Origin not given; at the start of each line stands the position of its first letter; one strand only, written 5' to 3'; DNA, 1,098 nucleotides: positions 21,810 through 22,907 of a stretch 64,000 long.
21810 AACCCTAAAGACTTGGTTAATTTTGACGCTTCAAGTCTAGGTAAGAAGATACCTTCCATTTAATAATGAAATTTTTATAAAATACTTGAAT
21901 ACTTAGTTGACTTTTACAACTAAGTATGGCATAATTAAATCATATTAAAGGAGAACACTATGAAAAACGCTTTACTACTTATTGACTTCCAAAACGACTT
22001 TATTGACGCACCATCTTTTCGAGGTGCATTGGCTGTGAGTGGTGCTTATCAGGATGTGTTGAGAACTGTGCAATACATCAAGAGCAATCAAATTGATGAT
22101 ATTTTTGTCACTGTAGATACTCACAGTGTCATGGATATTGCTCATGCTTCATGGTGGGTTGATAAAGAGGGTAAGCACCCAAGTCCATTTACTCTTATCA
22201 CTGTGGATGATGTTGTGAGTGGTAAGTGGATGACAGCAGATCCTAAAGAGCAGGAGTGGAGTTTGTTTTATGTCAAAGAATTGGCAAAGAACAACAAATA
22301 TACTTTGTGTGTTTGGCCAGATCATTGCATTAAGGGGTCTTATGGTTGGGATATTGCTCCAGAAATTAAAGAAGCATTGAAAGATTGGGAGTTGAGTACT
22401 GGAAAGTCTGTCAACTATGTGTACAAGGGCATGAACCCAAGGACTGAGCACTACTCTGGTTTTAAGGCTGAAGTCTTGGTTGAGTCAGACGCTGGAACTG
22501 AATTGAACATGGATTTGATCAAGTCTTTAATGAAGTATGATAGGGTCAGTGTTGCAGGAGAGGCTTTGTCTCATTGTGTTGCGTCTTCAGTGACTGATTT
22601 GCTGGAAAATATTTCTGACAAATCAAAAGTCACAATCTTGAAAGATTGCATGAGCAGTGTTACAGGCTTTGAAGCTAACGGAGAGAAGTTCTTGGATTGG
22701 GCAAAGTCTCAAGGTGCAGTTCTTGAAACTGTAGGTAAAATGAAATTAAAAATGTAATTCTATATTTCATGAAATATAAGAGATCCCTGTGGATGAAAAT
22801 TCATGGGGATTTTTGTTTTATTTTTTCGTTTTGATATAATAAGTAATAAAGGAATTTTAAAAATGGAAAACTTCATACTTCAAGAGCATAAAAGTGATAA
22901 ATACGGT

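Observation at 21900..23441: SLOG/YpsA-like (MoCo-carrier-type) protein co-transcribed with pncA under the NAD operator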

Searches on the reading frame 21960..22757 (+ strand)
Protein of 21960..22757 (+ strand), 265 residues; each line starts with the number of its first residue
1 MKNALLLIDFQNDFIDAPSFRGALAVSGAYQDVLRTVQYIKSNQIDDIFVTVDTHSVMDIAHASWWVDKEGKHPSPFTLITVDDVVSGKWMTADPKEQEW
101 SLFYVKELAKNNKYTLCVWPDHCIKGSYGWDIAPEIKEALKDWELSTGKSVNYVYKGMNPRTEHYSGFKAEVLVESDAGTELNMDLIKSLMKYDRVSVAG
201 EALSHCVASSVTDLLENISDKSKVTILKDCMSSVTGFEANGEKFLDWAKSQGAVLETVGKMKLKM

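Call 3: search_protein_families(library=pfam, proteins=[window:21960-22757:+], max_evalue=0.1)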
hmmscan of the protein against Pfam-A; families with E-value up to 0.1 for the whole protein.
window:21960-22757:+ (265 aa): 1 family
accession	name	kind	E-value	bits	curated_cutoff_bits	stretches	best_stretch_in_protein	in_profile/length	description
PF00857.26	Isochorismatase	-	2.1e-07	31.6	27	1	118-236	64-153/175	Isochorismatase domain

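Call 8: search_protein_families(library=ncbifam, proteins=[window:21960-22757:+], max_evalue=0.001)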
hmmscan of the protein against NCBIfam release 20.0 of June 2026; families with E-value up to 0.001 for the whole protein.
window:21960-22757:+ (265 aa): 1 family
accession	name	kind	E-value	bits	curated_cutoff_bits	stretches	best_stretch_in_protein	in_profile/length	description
NF008623.0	PRK11609.1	equivalog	2.8e-13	50.1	174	2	113-261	77-208/213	bifunctional nicotinamidase/pyrazinamidase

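Call 24: search_protein_families(library=phrogs, proteins=[window:21960-22757:+], max_evalue=0.001)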
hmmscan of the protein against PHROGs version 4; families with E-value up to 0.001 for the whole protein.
window:21960-22757:+ (265 aa): 1 family
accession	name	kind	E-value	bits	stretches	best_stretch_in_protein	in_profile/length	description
phrog_19305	-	unknown function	3.7e-10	41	1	118-245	69-185/199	-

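Call 36: find_homologous_proteins(query=window:21960-22757:+)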
Query window:21960-22757:+ (265 aa): 144 proteins with E <= 0.001 among 1032 candidates; the best 120 are listed.
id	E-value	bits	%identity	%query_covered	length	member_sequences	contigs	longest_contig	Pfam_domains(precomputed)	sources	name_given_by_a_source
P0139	1.0e-161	554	91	100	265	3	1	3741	PF00857.27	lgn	-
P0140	4.9e-99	349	60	100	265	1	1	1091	-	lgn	-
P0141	5.4e-97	342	57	100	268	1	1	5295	PF00857.27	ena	-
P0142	1.7e-95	337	57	100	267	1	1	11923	PF00857.27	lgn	-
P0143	7.8e-92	325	56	100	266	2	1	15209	PF00857.27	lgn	-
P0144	7.4e-91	322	56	100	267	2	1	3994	-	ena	-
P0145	2.4e-90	320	55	99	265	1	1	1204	PF00857.27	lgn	-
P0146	1.4e-88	315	57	96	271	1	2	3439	PF00857.27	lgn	-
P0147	5.2e-88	313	53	100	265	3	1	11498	-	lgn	-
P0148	1.4e-86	308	54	100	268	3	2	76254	-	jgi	jgi:nicotinamidase/pyrazinamidase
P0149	3.2e-86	307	53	100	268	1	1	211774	PF00857.27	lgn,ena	-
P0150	2.0e-85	304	54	100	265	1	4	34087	-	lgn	-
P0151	9.1e-85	302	52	100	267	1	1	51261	-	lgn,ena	-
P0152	1.0e-84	302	54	96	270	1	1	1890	PF00857.27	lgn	-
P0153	1.3e-83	298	52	97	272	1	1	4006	-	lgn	-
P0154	2.7e-83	297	54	98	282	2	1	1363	PF00857.27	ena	-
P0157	3.8e-81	290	52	95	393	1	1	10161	PF00857.27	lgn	-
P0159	6.8e-76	273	51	92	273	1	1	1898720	-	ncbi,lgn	-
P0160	2.3e-75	271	52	99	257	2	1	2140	PF00857.27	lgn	-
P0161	1.5e-74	269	49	96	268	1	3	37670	PF00857.27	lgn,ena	-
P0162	2.4e-72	261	48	96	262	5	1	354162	PF00857.27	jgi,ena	-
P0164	4.8e-71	257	49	96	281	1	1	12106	PF00857.27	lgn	-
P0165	6.5e-70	253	46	95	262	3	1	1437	PF00857.27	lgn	-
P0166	7.1e-70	253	49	95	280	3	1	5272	PF00857.27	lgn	-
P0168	3.0e-68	248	49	97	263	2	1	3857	PF00857.27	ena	-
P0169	4.7e-68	247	46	96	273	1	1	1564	PF00857.27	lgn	-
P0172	1.5e-65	239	48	95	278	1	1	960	PF00857.27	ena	-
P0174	6.6e-65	237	48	95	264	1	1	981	PF00857.27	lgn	-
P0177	1.9e-64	236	47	95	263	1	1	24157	PF00857.27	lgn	-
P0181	2.9e-63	232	47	94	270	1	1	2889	PF00857.27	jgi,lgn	jgi:nicotinamidase/pyrazinamidase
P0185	1.1e-62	230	45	96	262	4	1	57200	PF00857.27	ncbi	-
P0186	1.3e-62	230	46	97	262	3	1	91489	PF00857.27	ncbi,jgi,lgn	-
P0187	1.5e-62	229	43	97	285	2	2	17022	PF00857.27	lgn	-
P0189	3.4e-62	228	44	97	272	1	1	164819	PF00857.27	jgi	jgi:nicotinamidase/pyrazinamidase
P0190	3.5e-62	228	47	95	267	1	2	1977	PF00857.27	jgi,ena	jgi:nicotinamidase-related amidase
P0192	1.7e-61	226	44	97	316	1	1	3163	PF00857.27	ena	-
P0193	4.8e-61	224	45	94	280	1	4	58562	PF00857.27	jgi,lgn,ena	-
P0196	1.0e-60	223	45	98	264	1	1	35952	PF00857.27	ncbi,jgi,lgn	-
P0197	1.5e-60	223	45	97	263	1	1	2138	PF00857.27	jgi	jgi:nicotinamidase-related amidase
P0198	1.8e-60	223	47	97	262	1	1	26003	PF00857.27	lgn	-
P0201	2.7e-60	222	45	96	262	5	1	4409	PF00857.27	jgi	jgi:nicotinamidase/pyrazinamidase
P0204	7.7e-60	220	45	95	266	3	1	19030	PF00857.27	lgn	-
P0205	9.6e-60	220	46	97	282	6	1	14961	PF00857.27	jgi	jgi:nicotinamidase-related amidase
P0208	1.6e-59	219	46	97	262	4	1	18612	PF00857.27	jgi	-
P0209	1.6e-59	219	45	97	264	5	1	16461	PF00857.27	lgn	-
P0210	1.6e-59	219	44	95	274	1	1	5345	PF00857.27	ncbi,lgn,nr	ncbi:MAG TPA: hypothetical protein VFW59_00045 [Gallionella sp.]|nr:hypothetical protein [Gallionell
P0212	2.8e-59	219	45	98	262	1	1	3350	PF00857.27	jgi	-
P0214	3.1e-59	218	45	97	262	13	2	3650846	PF00857.27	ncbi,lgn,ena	-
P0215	3.4e-59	218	46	97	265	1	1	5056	PF00857.27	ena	-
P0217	6.9e-59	217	43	94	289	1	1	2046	PF00857.27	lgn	-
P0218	7.9e-59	217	45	97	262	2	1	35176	PF00857.27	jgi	-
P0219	1.0e-58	217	44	97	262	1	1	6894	PF00857.27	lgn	-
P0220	1.1e-58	217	43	95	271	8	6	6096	PF00857.27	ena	-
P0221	1.3e-58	216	47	91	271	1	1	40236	PF00857.27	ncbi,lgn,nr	ncbi:MAG: isochorismatase family protein [Deltaproteobacteria bacterium]|nr:isochorismatase family p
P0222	2.1e-58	216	45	97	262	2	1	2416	PF00857.27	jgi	-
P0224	2.3e-58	216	43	96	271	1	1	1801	PF00857.27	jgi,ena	-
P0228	2.0e-57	213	43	97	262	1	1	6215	PF00857.27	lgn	-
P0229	2.1e-57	212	45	97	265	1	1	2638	PF00857.27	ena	-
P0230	2.2e-57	212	43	98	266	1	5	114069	PF00857.27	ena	-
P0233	3.0e-57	212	44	92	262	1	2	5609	PF00857.27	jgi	jgi:nicotinamidase-related amidase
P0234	3.2e-57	212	41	99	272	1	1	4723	PF00857.27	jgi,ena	-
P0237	1.0e-56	210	44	98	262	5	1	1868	PF00857.27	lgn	-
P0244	3.4e-56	209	44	97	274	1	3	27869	PF00857.27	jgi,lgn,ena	-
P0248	1.8e-55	206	42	98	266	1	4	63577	PF00857.27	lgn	-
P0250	2.8e-55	206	43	97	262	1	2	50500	PF00857.27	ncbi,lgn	-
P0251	8.8e-55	204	44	95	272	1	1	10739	PF00857.27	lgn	-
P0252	6.9e-54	201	43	97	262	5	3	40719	PF00857.27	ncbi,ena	-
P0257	5.8e-53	198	42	91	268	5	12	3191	PF00857.27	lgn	-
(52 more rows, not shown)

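Call 58: search_solved_structures(query=window:21960-22757:+, max_evalue=0.001, show_alignments=2)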
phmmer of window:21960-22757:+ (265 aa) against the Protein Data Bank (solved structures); distinct sequences matched with E-value up to 0.001: 4.
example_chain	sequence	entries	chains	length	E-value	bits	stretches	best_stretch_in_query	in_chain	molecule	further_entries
29iv_A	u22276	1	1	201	2.9e-07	33.3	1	111-235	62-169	nicotinamidase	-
3pl1_A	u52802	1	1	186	9.4e-05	25.1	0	118-217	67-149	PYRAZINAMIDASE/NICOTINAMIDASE PNCA (PZase)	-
9u8m_A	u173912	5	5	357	0.00013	24.6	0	118-231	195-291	nicotinamidase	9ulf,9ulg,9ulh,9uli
2h0r_A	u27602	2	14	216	0.00016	24.3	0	117-215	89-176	Nicotinamidase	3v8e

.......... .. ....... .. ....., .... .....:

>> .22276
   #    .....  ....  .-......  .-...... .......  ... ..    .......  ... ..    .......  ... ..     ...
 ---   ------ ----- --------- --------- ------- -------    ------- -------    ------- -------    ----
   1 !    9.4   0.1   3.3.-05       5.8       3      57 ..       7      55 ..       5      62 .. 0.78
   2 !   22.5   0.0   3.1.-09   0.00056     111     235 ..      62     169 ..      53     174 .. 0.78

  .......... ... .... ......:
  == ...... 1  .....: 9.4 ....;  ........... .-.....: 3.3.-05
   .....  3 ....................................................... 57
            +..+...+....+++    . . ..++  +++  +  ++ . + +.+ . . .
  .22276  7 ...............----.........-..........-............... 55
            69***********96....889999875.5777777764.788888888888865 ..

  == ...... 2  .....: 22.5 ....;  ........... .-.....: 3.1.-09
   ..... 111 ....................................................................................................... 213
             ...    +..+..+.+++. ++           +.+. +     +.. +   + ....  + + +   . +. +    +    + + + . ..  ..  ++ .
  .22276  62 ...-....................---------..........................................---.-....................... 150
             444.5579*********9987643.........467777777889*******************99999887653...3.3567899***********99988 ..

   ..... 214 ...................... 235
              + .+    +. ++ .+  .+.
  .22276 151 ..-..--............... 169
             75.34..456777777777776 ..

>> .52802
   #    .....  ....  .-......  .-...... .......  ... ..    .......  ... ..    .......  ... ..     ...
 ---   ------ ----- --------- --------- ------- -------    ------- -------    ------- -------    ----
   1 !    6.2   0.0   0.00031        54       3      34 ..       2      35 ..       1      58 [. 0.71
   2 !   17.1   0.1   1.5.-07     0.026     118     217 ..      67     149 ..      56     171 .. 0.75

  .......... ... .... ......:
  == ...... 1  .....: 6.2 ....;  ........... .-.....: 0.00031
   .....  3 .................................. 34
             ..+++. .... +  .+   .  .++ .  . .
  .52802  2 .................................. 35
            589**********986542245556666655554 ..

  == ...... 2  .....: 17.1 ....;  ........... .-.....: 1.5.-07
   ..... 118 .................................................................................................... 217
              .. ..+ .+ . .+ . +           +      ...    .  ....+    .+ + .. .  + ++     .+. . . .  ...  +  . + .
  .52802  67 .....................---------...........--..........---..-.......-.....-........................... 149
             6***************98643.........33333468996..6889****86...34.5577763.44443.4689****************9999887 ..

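Call 59: find_encoding_contigs(protein=P0142, flank=4000, max_places=2)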
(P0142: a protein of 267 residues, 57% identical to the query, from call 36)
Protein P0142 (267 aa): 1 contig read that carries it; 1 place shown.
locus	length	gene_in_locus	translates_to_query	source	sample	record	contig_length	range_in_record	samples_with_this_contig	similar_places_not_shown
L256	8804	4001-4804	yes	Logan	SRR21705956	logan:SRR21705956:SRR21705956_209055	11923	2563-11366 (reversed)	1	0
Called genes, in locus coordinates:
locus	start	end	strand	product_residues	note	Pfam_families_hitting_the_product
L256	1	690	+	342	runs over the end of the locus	PF00579:tRNA-synt_1b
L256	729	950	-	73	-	-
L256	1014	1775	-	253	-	-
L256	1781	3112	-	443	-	-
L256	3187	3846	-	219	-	PF12796:Ank_2, PF13606:Ank_3 (faint), PF13857:Ank_5 (faint), PF00023:Ank (faint), PF13637:Ank_4 (faint)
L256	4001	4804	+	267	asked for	PF00857:Isochorismatase (faint)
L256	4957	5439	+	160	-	-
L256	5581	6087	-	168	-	-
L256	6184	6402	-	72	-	-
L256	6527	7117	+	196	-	PF08805:PilS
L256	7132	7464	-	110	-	-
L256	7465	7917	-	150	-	-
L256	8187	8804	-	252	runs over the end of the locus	PF09414:RNA_ligase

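Call 60: find_encoding_contigs(protein=P0143, flank=4000, max_places=2)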
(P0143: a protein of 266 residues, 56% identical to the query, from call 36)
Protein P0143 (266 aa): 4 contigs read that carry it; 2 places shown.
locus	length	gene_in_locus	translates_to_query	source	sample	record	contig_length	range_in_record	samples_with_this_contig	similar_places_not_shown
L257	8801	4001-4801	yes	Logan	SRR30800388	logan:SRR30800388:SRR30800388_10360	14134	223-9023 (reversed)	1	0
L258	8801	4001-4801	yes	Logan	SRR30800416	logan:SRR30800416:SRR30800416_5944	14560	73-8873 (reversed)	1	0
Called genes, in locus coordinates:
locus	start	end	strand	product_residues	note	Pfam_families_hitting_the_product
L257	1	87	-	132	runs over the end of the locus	-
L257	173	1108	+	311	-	PF00561:Abhydrolase_1, PF12146:Hydrolase_4, PF12697:Abhydrolase_6 (weak)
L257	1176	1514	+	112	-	-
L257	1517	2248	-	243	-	-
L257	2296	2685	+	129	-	-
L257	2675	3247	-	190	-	-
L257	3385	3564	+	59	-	-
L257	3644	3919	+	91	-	-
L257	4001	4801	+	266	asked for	PF00857:Isochorismatase (faint)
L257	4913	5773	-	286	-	-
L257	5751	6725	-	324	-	-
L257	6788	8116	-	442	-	-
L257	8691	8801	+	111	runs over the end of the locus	?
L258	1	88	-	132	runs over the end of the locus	-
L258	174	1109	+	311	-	PF00561:Abhydrolase_1, PF12146:Hydrolase_4, PF12697:Abhydrolase_6 (weak)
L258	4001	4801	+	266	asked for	PF00857:Isochorismatase (faint)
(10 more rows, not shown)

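Call 61: find_encoding_contigs(protein=P0149, flank=4000, max_places=2)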
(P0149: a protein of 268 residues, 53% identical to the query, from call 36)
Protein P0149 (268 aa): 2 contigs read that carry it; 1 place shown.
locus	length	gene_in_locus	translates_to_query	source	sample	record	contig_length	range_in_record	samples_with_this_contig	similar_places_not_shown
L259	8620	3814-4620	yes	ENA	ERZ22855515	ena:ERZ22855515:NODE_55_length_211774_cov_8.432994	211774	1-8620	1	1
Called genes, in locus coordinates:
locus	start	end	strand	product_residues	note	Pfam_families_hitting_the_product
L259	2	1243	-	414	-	?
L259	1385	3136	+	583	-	-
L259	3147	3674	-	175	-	PF01252:Peptidase_A8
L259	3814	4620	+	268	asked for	PF00857:Isochorismatase (faint)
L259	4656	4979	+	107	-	-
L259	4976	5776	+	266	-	-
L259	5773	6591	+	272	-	PF00924:MS_channel_2nd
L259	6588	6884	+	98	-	-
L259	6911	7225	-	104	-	-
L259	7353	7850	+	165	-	PF07963:N_methyl, PF12019:GspH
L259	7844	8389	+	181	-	-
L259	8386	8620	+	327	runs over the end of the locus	PF07963:N_methyl, PF16074:PilW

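Call 72: search_protein_families(library=padloc, proteins=[window:21960-22757:+], max_evalue=0.01)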
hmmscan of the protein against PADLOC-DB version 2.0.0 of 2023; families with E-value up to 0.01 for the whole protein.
window:21960-22757:+ (265 aa): 0 families

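Call 96: find_encoding_contigs(protein=P0148, flank=3000, max_places=2)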
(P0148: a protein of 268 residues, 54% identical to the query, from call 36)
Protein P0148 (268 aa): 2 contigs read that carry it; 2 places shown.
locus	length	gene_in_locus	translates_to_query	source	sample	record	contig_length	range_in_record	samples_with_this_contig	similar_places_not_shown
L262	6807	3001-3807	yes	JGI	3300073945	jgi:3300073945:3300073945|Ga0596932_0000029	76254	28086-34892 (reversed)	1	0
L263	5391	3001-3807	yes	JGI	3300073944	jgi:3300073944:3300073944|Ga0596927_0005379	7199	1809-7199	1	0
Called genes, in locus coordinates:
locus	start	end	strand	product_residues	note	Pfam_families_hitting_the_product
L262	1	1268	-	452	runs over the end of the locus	PF01935:DUF87, PF05872:HerA_C (faint), PF13401:AAA_22 (faint), PF19044:P-loop_TraG (faint)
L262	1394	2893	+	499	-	-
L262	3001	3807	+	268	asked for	-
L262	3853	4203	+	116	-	-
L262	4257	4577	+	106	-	-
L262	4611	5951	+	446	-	-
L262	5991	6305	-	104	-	-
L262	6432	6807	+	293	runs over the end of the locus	-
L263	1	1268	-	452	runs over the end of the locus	PF01935:DUF87, PF05872:HerA_C (faint), PF13401:AAA_22 (faint), PF19044:P-loop_TraG (faint)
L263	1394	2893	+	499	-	-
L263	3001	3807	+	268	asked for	-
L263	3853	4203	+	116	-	-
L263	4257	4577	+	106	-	-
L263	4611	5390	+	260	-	?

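Call 97: find_encoding_contigs(protein=P0151, flank=3000, max_places=2)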
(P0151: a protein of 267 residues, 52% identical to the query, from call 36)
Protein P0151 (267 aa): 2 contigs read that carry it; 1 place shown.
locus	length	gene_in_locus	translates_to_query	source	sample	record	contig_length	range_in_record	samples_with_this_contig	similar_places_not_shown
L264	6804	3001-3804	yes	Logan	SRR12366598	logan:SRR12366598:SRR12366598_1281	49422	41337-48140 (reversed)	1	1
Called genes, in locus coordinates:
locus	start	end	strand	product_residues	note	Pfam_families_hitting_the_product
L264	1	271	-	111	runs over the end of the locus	-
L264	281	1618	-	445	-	PF01935:DUF87, PF05872:HerA_C (faint)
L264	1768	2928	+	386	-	-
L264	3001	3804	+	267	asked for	-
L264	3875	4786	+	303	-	-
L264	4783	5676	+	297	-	PF00924:MS_channel_2nd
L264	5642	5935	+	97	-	-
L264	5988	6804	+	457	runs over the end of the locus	-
